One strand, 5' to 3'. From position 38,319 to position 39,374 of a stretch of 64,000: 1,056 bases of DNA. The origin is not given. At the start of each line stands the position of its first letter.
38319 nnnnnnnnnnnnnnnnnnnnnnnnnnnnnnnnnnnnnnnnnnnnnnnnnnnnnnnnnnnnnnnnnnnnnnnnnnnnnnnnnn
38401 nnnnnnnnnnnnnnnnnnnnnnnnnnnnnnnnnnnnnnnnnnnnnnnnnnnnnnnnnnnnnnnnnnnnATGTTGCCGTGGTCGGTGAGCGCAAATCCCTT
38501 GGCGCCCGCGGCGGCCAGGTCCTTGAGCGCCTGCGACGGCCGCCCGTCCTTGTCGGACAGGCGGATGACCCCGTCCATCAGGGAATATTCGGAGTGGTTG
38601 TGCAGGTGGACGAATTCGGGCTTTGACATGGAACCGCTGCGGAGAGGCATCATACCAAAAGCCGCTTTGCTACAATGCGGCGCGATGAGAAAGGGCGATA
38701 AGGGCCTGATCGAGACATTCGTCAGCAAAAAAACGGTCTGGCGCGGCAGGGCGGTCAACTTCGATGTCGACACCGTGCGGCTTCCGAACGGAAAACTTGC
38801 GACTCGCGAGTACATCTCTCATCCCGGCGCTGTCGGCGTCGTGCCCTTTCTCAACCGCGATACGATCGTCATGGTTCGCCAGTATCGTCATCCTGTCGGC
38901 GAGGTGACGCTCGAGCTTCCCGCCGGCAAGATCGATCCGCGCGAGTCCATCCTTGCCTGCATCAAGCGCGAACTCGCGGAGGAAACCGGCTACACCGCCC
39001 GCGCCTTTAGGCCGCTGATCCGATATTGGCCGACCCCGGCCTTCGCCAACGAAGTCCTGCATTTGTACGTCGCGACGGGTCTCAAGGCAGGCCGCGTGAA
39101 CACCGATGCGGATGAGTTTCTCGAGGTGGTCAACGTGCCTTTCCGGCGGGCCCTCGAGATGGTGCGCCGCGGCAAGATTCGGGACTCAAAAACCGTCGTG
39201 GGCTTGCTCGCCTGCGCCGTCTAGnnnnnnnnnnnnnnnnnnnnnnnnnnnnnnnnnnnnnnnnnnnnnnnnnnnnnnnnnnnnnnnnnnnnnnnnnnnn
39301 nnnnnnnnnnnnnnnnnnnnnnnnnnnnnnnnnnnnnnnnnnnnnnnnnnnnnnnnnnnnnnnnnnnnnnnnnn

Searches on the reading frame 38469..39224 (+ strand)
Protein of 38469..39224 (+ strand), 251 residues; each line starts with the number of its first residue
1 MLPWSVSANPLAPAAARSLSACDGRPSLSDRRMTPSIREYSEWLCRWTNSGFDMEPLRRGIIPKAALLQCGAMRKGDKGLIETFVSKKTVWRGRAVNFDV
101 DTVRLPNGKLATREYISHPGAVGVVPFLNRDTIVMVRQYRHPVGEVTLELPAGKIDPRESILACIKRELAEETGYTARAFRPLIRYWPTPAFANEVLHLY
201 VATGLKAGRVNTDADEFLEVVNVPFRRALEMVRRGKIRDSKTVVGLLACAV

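Call 7: search_protein_families(library=pfam, proteins=[window:38469-39224:+], max_evalue=0.001)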
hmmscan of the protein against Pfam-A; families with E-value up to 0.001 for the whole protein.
window:38469-39224:+ (251 aa): 1 family
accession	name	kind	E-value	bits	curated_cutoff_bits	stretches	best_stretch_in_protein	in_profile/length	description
PF00293.34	NUDIX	-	7.5e-17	62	21.1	1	119-228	3-118/134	NUDIX domain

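Call 9: search_protein_families(library=ncbifam, proteins=[window:38469-39221:+], max_evalue=0.01)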
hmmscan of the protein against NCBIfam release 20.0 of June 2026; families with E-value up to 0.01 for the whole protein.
window:38469-39221:+ (251 aa): 12 families
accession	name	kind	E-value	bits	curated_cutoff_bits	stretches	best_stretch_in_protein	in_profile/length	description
NF008736.0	PRK11762.1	equivalog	4.8e-23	81.6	169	1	93-247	19-175/186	ADP compounds hydrolase NudE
NF011585.0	PRK15009.1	equivalog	2e-16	60.2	234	1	128-245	55-180/191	GDP-mannose pyrophosphatase NudK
TIGR00052.1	TIGR00052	subfamily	2.9e-16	59.6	79.55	1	111-246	36-183/188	nudix-type nucleoside diphosphatase, YffH/AdpP family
NF008003.0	PRK10729.1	equivalog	4.6e-07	29.3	248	1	103-246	38-194/210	ADP-ribose diphosphatase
NF006530.0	PRK08999.1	equivalog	8.7e-07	28.3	245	1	130-186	17-73/315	Nudix family hydrolase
TIGR00586.1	mutt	equivalog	2.8e-05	24.1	97.9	1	146-185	32-71/129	8-oxo-dGTP diphosphatase MutT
NF008044.0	PRK10776.1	equivalog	0.00019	21.3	148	1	121-183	7-68/130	8-oxo-dGTP diphosphatase MutT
NF001938.0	PRK00714.1-5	equivalog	0.00037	19.9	116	1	114-180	8-79/172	RNA pyrophosphohydrolase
NF052459.1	OxoGTPPhMutT1Mycb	equivalog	0.00052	19.2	475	1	149-232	32-113/292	8-oxo-(d)GTP phosphatase MutT1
TIGR02705.1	nudix_YtkD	equivalog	0.00069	19.2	154.4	1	113-181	18-80/156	RNA deprotection pyrophosphohydrolase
NF001299.0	PRK00241.1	equivalog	0.0016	18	158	1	129-190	144-204/263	NAD(+) diphosphatase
NF003790.0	PRK05379.2-2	equivalog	0.0075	15.4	403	0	132-177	229-273/354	bifunctional nicotinamide mononucleotide adenylyltransferase/ADP-ribose pyrophosphatase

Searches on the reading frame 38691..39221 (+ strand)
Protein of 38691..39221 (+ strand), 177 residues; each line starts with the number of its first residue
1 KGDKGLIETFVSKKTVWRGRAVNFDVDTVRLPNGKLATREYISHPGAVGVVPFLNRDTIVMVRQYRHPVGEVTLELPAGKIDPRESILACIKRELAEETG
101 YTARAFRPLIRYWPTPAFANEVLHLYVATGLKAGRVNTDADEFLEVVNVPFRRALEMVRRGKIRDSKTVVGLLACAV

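Call 41: search_protein_families(library=padloc, proteins=[window:38691-39221:+], max_evalue=0.01)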
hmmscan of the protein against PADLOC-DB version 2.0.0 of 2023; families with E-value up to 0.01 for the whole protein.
window:38691-39221:+ (177 aa): 1 family
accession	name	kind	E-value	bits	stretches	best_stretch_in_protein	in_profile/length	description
PDLC04899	PDC-S07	-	5.4e-07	27.3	1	56-127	17-88/135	-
